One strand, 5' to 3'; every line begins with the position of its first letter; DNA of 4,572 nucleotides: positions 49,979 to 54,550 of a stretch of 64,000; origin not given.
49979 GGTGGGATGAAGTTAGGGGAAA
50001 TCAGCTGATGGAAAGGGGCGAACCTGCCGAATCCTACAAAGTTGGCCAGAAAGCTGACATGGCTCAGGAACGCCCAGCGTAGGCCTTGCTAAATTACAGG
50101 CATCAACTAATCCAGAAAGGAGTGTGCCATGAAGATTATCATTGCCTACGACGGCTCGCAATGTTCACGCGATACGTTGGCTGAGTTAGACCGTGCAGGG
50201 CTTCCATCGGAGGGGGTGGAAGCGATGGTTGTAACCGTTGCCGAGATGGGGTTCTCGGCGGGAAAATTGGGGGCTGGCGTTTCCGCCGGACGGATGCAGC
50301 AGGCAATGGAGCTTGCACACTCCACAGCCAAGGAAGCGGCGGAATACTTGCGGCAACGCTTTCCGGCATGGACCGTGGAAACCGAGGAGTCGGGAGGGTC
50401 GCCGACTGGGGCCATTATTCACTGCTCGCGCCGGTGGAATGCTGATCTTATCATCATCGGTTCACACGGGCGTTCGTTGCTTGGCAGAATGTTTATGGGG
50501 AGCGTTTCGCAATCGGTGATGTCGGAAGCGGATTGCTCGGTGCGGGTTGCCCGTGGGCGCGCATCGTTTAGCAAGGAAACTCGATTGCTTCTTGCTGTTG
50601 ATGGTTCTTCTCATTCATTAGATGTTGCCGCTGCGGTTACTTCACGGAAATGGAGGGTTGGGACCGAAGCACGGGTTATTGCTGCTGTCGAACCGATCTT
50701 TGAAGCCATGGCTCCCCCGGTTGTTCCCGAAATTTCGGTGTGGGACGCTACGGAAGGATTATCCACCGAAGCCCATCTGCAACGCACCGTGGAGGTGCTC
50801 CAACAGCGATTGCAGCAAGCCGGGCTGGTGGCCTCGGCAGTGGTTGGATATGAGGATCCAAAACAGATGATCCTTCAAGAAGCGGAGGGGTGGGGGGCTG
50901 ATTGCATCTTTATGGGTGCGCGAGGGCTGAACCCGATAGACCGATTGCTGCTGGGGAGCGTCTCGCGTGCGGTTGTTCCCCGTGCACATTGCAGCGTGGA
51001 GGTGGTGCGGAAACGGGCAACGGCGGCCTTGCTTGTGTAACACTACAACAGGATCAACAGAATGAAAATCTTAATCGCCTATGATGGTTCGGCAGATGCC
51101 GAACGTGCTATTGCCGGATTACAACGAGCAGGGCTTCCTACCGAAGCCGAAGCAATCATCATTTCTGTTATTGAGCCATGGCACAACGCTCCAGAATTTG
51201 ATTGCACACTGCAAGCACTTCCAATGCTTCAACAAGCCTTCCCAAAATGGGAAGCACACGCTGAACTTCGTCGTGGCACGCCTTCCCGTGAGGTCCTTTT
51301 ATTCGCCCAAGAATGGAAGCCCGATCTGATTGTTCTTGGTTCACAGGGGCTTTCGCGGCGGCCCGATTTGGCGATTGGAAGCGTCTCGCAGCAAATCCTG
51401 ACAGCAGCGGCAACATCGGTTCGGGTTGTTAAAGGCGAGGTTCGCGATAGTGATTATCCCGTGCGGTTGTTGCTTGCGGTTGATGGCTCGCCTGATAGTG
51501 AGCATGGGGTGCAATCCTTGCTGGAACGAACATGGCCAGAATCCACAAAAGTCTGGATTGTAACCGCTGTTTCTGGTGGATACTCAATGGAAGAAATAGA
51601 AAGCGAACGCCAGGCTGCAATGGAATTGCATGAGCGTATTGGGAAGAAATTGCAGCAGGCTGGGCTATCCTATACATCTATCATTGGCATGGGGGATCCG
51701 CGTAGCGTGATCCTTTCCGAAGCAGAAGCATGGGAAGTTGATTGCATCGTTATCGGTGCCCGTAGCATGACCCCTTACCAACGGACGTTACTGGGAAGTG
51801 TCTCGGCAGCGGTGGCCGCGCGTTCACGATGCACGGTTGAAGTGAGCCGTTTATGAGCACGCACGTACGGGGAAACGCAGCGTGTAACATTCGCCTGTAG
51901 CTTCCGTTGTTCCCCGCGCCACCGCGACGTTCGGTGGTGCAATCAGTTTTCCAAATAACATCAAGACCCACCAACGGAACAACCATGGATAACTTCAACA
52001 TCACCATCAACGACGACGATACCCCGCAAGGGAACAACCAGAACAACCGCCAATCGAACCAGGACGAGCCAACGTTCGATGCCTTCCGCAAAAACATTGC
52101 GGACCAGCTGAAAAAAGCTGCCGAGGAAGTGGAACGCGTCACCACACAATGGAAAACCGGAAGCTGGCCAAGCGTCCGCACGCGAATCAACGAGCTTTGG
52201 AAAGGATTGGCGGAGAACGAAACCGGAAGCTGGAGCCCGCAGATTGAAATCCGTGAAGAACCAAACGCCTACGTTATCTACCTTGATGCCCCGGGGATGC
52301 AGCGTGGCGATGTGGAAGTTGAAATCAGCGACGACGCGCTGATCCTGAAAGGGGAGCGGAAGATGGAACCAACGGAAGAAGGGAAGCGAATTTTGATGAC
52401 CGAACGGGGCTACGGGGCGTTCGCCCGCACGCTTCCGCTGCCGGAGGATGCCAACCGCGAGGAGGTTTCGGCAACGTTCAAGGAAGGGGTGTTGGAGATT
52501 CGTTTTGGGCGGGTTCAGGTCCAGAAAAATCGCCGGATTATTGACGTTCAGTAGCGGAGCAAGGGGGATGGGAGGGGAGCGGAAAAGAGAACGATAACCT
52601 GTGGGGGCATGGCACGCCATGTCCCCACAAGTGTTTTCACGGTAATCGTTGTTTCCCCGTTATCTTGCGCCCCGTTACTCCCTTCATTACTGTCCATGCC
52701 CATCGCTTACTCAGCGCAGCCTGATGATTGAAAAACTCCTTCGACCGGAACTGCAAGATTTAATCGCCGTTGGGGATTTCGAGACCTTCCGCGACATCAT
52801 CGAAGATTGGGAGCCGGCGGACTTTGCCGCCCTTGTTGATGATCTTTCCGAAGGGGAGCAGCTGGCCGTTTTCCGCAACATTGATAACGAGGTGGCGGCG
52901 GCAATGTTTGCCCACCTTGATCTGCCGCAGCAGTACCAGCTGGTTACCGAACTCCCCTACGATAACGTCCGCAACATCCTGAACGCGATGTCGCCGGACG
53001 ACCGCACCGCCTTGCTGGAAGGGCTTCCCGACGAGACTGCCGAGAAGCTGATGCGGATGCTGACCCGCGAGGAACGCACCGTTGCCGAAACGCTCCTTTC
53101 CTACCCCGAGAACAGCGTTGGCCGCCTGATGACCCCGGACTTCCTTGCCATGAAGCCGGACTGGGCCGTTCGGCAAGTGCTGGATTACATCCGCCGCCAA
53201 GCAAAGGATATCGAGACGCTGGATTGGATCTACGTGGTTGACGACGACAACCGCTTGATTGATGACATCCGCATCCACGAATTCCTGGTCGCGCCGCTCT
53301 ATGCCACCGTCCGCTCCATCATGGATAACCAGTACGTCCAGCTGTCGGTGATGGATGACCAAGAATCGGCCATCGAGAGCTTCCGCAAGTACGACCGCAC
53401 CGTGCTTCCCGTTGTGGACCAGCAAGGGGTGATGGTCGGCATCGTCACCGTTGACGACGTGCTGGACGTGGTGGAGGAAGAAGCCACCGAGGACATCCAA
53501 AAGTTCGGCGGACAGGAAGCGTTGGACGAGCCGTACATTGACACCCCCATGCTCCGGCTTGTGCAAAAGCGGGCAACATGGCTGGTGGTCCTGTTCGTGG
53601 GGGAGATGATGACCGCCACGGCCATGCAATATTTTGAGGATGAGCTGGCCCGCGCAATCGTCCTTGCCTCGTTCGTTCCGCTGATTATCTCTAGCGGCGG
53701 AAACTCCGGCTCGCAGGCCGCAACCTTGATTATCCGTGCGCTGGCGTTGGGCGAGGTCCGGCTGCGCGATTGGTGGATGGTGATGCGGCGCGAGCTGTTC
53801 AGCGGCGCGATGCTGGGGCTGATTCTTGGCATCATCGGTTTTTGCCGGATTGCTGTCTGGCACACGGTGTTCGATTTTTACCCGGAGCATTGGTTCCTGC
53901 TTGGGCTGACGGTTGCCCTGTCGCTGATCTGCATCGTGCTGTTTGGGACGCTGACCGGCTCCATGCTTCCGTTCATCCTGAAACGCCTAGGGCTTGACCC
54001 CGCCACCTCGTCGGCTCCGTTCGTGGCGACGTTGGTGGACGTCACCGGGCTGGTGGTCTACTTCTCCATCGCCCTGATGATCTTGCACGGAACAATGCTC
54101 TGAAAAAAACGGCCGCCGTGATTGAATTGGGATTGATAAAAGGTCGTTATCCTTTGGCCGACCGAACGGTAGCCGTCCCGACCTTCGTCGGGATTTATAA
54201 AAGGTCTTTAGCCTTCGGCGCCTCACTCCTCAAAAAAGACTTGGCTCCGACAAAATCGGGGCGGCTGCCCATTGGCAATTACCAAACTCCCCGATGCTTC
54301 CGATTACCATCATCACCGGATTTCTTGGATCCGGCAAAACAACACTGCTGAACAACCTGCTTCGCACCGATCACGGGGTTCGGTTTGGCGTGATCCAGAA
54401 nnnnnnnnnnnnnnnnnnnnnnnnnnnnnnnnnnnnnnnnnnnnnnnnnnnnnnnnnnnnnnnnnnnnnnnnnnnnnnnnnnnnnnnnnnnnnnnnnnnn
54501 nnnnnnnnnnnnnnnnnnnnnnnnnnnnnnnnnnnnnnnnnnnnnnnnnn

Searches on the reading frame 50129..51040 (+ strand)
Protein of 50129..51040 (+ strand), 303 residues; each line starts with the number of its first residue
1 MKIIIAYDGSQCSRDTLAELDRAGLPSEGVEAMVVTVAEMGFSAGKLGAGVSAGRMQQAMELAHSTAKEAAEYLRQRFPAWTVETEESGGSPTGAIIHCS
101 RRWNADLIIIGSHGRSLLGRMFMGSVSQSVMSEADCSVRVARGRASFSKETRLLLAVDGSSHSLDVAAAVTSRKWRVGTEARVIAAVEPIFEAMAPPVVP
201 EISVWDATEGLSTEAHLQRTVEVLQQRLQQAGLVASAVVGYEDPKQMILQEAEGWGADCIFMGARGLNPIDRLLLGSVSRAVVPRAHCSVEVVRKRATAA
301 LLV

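Call 8: search_protein_families(library=pfam, proteins=[window:50129-51040:+])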
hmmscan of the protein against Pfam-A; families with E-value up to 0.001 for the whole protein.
window:50129-51040:+ (303 aa): 1 family
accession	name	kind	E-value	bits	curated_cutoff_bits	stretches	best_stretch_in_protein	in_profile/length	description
PF00582.32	Usp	-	1.3e-41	142.8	24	2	2-141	4-140/141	Universal stress protein family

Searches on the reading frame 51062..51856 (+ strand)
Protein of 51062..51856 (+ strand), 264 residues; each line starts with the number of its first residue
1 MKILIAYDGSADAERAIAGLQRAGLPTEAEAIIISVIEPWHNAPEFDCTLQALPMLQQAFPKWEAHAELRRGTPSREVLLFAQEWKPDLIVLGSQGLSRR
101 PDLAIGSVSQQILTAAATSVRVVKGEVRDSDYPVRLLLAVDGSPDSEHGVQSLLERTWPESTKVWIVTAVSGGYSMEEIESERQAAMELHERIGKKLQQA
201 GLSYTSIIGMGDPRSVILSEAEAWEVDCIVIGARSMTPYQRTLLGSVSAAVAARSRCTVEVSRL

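Call 8: search_protein_families(library=pfam, proteins=[window:51062-51856:+])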
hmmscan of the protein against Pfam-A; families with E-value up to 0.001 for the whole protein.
window:51062-51856:+ (264 aa): 1 family
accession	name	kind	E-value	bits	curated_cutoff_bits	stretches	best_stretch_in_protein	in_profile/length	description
PF00582.32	Usp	-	3.4e-37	128.6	24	2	135-261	4-139/141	Universal stress protein family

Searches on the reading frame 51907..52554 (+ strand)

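Call 8: search_protein_families(library=pfam, proteins=[window:51907-52554:+])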
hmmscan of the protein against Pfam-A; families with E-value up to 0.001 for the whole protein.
window:51907-52554:+ (215 aa): 2 families
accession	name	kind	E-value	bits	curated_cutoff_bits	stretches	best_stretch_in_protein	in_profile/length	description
PF00011.27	HSP20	-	5.7e-21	75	20.8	1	114-215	1-102/102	Hsp20/alpha crystallin family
PF17886.7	ArsA_HSP20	-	1.3e-08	34.7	22.5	1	120-200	2-63/63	HSP20-like domain found in ArsA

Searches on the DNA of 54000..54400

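Call 37: search_rna_families(source=window, start=54000, end=54400, threshold=evalue, max_evalue=10)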
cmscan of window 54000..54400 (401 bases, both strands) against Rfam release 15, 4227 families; matches with E-value up to 10: 0.
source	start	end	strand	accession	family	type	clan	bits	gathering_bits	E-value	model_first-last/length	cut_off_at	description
